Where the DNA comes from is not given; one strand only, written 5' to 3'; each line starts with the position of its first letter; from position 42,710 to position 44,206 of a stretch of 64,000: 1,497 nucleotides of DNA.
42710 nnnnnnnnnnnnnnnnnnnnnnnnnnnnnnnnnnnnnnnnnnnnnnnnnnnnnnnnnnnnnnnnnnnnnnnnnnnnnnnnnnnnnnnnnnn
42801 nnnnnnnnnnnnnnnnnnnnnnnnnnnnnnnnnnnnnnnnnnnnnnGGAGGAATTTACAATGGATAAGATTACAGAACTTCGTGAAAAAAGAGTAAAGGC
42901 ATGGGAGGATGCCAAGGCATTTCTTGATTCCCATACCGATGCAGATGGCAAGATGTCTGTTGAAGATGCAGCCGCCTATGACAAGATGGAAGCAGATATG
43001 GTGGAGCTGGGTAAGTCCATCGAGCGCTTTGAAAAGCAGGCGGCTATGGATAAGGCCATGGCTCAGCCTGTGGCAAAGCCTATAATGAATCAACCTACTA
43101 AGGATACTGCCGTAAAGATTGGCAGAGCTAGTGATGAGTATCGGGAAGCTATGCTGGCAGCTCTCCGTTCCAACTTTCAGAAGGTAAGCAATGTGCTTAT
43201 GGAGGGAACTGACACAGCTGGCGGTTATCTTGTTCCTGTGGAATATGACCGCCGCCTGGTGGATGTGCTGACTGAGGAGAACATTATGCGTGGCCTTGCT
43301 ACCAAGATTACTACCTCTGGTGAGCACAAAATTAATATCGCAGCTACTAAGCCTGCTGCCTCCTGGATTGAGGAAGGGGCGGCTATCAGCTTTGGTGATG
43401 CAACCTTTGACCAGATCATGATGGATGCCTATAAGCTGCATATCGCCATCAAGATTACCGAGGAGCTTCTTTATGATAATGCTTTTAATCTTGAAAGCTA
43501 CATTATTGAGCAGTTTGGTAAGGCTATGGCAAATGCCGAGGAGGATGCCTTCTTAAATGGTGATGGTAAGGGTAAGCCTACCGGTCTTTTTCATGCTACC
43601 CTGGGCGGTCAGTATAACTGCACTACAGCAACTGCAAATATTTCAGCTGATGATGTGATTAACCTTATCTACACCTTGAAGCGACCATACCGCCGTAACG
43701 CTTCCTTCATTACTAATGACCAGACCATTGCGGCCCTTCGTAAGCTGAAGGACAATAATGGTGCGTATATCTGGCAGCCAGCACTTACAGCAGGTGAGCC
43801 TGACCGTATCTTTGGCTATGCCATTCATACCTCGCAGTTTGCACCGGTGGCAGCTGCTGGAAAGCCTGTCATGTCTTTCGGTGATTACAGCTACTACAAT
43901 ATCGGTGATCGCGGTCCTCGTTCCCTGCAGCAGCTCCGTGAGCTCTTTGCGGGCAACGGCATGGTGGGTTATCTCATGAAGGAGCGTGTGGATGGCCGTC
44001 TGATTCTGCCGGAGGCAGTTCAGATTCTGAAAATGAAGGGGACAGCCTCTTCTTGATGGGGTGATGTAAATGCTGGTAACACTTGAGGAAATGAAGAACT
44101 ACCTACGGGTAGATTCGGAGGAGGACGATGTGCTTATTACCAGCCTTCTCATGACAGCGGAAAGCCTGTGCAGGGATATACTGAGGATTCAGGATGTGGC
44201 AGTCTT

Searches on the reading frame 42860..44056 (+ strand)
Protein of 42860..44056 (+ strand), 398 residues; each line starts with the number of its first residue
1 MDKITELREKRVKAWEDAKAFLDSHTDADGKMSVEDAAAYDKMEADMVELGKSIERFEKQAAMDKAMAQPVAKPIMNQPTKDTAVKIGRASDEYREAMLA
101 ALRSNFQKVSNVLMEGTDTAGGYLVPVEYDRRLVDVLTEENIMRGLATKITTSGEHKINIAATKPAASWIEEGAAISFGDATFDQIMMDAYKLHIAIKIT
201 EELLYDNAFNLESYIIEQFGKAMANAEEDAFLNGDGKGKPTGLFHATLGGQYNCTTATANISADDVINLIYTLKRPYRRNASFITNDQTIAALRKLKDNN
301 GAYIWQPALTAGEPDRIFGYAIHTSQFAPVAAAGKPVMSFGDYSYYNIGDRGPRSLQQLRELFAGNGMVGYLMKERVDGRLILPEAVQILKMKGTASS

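Call 28: search_protein_families(library=phrogs, proteins=[window:42860-44056:+], max_evalue=0.001)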
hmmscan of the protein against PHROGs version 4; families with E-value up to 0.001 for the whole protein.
window:42860-44056:+ (398 aa): 7 families
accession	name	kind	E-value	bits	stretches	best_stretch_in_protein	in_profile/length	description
phrog_10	-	head and packaging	2.2e-108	365.2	1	1-398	262-641/752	major head protein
phrog_17162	-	unknown function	4.2e-38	130.4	1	312-394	2-84/85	-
phrog_617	-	head and packaging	6.5e-32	112.2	1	20-354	238-579/626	major head protein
phrog_15928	-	head and packaging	8.7e-30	105.1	1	204-393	2-180/185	major head protein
phrog_1623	-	head and packaging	8.5e-11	42.7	1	117-325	18-241/305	virion structural protein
phrog_2263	-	head and packaging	1.5e-10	41.6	1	12-330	165-477/551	major head protein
phrog_212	-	head and packaging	2.9e-05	24.6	1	131-306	22-195/301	major head protein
